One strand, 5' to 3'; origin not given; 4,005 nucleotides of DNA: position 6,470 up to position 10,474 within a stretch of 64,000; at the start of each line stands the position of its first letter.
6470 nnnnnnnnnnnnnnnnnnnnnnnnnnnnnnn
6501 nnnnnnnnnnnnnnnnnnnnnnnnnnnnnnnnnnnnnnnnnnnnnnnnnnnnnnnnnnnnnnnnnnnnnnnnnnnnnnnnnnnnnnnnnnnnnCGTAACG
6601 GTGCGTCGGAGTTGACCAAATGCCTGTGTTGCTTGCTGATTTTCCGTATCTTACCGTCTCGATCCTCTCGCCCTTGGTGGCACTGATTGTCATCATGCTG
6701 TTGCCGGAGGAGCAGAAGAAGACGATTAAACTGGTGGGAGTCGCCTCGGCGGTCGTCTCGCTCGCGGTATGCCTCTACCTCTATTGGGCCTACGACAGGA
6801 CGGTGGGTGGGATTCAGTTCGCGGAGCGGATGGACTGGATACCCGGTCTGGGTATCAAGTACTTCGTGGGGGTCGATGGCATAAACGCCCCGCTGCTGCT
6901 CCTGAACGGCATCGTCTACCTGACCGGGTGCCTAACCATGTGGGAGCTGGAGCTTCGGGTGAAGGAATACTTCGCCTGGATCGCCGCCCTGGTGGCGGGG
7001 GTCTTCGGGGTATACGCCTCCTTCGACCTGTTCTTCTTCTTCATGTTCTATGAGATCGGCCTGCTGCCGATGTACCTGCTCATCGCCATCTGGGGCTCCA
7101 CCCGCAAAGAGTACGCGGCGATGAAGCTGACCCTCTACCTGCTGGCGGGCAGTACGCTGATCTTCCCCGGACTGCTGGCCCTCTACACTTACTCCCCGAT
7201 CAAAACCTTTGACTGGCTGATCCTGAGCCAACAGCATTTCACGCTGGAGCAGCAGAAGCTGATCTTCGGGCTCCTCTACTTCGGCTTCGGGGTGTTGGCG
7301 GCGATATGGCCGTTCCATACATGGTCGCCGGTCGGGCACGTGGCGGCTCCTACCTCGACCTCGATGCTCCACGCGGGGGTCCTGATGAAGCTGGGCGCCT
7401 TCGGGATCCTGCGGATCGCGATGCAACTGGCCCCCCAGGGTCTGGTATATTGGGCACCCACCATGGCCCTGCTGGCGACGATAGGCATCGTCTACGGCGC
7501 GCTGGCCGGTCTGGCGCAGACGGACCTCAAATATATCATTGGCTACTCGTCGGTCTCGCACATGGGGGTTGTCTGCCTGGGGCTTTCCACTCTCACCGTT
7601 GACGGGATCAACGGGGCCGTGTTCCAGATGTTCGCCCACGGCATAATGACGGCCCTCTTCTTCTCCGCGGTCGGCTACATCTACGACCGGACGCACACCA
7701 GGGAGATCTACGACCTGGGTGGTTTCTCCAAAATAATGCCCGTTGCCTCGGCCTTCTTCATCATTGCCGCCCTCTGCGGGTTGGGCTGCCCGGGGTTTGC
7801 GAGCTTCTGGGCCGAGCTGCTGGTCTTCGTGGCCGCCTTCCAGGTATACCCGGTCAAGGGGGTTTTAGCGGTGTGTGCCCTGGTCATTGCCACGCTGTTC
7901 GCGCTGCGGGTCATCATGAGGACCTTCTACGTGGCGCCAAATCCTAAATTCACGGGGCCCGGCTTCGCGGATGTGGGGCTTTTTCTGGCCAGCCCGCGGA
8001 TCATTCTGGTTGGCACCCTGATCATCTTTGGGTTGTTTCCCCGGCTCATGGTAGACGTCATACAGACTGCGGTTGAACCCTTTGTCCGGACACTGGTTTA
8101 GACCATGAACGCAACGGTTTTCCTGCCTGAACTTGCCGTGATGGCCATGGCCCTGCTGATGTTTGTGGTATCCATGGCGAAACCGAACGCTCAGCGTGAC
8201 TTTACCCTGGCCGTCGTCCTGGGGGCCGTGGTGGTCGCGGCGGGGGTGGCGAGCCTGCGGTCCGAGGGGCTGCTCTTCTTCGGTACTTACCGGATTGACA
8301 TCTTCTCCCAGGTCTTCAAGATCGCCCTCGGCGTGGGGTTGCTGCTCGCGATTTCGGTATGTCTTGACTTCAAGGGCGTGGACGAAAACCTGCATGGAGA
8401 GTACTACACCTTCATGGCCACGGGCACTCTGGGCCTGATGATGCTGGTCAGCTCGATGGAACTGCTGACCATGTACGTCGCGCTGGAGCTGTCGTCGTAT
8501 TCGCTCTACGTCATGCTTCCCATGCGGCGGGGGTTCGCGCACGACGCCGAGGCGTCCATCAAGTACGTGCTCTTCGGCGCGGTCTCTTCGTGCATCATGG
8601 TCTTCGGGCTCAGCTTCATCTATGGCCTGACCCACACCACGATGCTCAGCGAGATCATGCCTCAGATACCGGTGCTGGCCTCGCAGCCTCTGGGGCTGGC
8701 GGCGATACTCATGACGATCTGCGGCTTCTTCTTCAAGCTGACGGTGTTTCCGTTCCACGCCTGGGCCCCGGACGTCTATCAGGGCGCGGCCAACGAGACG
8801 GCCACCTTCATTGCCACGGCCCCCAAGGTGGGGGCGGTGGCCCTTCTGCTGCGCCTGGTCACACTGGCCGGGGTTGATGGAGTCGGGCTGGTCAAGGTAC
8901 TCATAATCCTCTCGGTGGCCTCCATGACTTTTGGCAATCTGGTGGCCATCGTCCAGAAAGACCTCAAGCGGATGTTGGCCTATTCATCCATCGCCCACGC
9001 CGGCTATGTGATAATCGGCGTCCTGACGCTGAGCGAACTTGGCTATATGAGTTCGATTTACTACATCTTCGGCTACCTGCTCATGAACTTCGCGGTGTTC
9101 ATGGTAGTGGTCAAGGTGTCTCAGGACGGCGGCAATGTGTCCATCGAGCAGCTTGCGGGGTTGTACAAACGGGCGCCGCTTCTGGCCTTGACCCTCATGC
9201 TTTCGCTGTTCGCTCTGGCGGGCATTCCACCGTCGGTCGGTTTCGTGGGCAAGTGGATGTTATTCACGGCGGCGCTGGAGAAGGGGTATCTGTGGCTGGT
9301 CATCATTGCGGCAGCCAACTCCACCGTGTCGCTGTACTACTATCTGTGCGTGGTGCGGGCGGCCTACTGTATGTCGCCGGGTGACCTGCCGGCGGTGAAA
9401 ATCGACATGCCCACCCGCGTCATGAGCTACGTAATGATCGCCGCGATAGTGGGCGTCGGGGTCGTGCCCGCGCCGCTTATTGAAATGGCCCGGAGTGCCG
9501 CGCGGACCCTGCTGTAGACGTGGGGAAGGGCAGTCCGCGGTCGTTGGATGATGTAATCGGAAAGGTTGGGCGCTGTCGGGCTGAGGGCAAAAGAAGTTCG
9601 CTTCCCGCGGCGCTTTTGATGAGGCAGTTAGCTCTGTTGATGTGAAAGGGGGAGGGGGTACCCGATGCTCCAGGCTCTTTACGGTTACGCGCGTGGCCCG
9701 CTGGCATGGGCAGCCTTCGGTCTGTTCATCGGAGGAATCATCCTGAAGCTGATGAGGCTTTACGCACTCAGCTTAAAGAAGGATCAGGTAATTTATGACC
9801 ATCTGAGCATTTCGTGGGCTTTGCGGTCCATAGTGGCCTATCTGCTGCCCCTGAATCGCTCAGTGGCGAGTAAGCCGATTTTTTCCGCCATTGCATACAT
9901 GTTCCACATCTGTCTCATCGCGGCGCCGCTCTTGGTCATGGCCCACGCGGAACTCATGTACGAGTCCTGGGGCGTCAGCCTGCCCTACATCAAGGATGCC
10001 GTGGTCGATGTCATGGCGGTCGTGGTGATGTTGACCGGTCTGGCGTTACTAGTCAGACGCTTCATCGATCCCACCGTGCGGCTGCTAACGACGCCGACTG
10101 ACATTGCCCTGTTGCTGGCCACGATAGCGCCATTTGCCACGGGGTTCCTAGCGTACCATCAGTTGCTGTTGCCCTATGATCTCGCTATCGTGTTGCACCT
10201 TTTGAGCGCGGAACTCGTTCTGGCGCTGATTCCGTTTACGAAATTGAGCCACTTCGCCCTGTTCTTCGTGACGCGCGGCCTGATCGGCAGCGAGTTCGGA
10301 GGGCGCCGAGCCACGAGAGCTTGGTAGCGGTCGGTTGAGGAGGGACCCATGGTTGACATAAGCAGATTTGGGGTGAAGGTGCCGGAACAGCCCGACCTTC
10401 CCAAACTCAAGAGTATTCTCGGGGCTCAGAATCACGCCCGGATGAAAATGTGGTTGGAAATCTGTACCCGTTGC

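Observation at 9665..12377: Tmc-like membrane redox module (cytochrome b – HdrD-like CCG protein – tetraheme cytochrome c) fused to the 3' end of the nuo operon, with inverted gene order and no TmcD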

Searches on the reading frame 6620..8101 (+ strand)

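Call 11: search_protein_families(library=ncbifam, proteins=[window:6620-8101:+], max_evalue=0.00001)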
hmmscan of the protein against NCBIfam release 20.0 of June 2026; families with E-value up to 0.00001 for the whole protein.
window:6620-8101:+ (493 aa): 66 families (the best 25 are shown)
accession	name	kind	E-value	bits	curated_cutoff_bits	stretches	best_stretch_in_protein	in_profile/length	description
TIGR01972.1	NDH_I_M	subfamily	6.8e-132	440.6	263.8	1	11-489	1-483/486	NADH-quinone oxidoreductase subunit M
NF009212.0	PRK12561.1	subfamily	4.1e-105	352.5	645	1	6-484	4-491/531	NAD(P)H-quinone oxidoreductase subunit 4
NF004500.0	PRK05846.1-4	equivalog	8.7e-104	348.1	550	1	7-489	3-503/525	NADH-quinone oxidoreductase subunit M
NF004499.0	PRK05846.1-3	equivalog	4e-99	332.6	585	1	8-490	4-486/502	NADH-quinone oxidoreductase subunit M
NF004501.0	PRK05846.1-5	subfamily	5e-97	325.7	598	1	7-490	3-485/492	NADH-quinone oxidoreductase subunit M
NF002713.0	PRK02546.1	subfamily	5e-95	319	827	1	5-490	5-500/533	NAD(P)H-quinone oxidoreductase subunit 4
NF005060.0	PRK06473.1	equivalog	5.4e-94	315.7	747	1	11-485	2-478/500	NADH-quinone oxidoreductase subunit M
NF004505.0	PRK05846.2-5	equivalog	5.6e-90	302.5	700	1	11-491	5-484/508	NADH-quinone oxidoreductase subunit M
NF005611.0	PRK07363.1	equivalog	1.4e-86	291.1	764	1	11-490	2-483/501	NADH-quinone oxidoreductase subunit M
NF004506.0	PRK05846.2-6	equivalog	1.8e-81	274.9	789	1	7-487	3-488/493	NADH-quinone oxidoreductase subunit M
NF004498.0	PRK05846.1-1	equivalog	5.5e-73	246.5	614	1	12-486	4-494/509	NADH-quinone oxidoreductase subunit M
NF004504.0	PRK05846.2-3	equivalog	1.5e-71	241.9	785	1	4-481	5-486/499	NADH-quinone oxidoreductase subunit M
NF004502.0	PRK05846.2-1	equivalog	3.3e-68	230.6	791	1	11-485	6-494/500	NADH-quinone oxidoreductase subunit M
NF004503.0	PRK05846.2-2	subfamily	6.8e-51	174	720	1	39-482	28-483/490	NADH-quinone oxidoreductase subunit M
NF009306.0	PRK12663.1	equivalog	5.2e-46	157.4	542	1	13-486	8-479/498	Na+/H+ antiporter subunit D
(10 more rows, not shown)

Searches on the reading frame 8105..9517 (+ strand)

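Call 8: search_protein_families(library=pfam, proteins=[window:8105-9517:+], max_evalue=0.01)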
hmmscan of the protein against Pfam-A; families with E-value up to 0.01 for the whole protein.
window:8105-9517:+ (470 aa): 1 family
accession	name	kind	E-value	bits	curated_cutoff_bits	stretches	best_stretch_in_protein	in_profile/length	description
PF00361.26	Proton_antipo_M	-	1.1e-64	218.9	21.5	1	117-404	1-289/294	NADH:quinone oxidoreductase/Mrp antiporter, TM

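Call 9: search_protein_families(library=ncbifam, proteins=[window:8105-9517:+], max_evalue=0.01)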
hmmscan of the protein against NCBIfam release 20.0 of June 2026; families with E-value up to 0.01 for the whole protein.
window:8105-9517:+ (470 aa): 71 families (the best 25 are shown)
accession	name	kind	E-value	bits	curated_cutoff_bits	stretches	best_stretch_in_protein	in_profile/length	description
TIGR01770.1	NDH_I_N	subfamily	8.6e-106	354.7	332.6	1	5-458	3-471/472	NADH-quinone oxidoreductase subunit NuoN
NF004440.0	PRK05777.1-3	equivalog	7.6e-97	325.1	519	1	5-469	10-476/477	NADH-quinone oxidoreductase subunit NuoN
NF004442.0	PRK05777.1-5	equivalog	1.1e-96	324.8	523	1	2-468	7-480/483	NADH-quinone oxidoreductase subunit NuoN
NF004446.0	PRK05777.2-4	equivalog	4.8e-86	289.9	590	1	4-456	12-485/502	NADH-quinone oxidoreductase subunit NuoN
NF004441.0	PRK05777.1-4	equivalog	3e-82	276.9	477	1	95-467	142-521/524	NADH-quinone oxidoreductase subunit NuoN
NF002701.0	PRK02504.1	equivalog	8.9e-80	268.6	569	1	1-430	10-443/513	NAD(P)H-quinone oxidoreductase subunit N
NF004445.0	PRK05777.2-3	equivalog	1.1e-74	252.1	408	1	12-453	14-461/475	NADH-quinone oxidoreductase subunit NuoN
NF004444.0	PRK05777.2-2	equivalog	2.5e-65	221.5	496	1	2-454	13-474/496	NADH-quinone oxidoreductase subunit NuoN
NF004443.0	PRK05777.2-1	equivalog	3e-62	211.4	626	1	5-456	13-482/506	NADH-quinone oxidoreductase subunit NuoN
NF004439.0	PRK05777.1-1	equivalog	5.8e-58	197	531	1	10-466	14-482/485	NADH-quinone oxidoreductase subunit NuoN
NF004447.0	PRK05777.2-5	equivalog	3.3e-54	184.6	547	1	5-446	3-447/458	NADH-quinone oxidoreductase subunit NuoN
NF006419.0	PRK08668.1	equivalog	1.3e-48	166.3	617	1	13-463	12-475/613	NADH dehydrogenase subunit M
TIGR01972.1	NDH_I_M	subfamily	9.6e-46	156.4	263.8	1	78-469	88-482/486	NADH-quinone oxidoreductase subunit M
NF006241.0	PRK08377.1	equivalog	1.4e-45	156.3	645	1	86-467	96-475/494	NADH dehydrogenase subunit N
NF009305.0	PRK12662.1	equivalog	2.9e-43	148.4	700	1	62-469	72-490/492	putative monovalent cation/H+ antiporter subunit D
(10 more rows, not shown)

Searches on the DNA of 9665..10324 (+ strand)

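Call 94: search_rna_families(source=L164, start=11400, end=11620, threshold=evalue, max_evalue=10)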
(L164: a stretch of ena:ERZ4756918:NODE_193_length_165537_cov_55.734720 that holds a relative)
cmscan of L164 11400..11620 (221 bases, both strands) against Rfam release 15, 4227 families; matches with E-value up to 10: 2.
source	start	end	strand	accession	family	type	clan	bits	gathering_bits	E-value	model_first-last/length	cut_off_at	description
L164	11486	11531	-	RF04311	dauA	Cis-reg;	-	14.4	45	7.5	1-88/88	no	dauA ncRNA motif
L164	11526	11620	-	RF01390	isrG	Gene; sRNA;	-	9.2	100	1.5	185-279/279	5'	isrG Hfq binding RNA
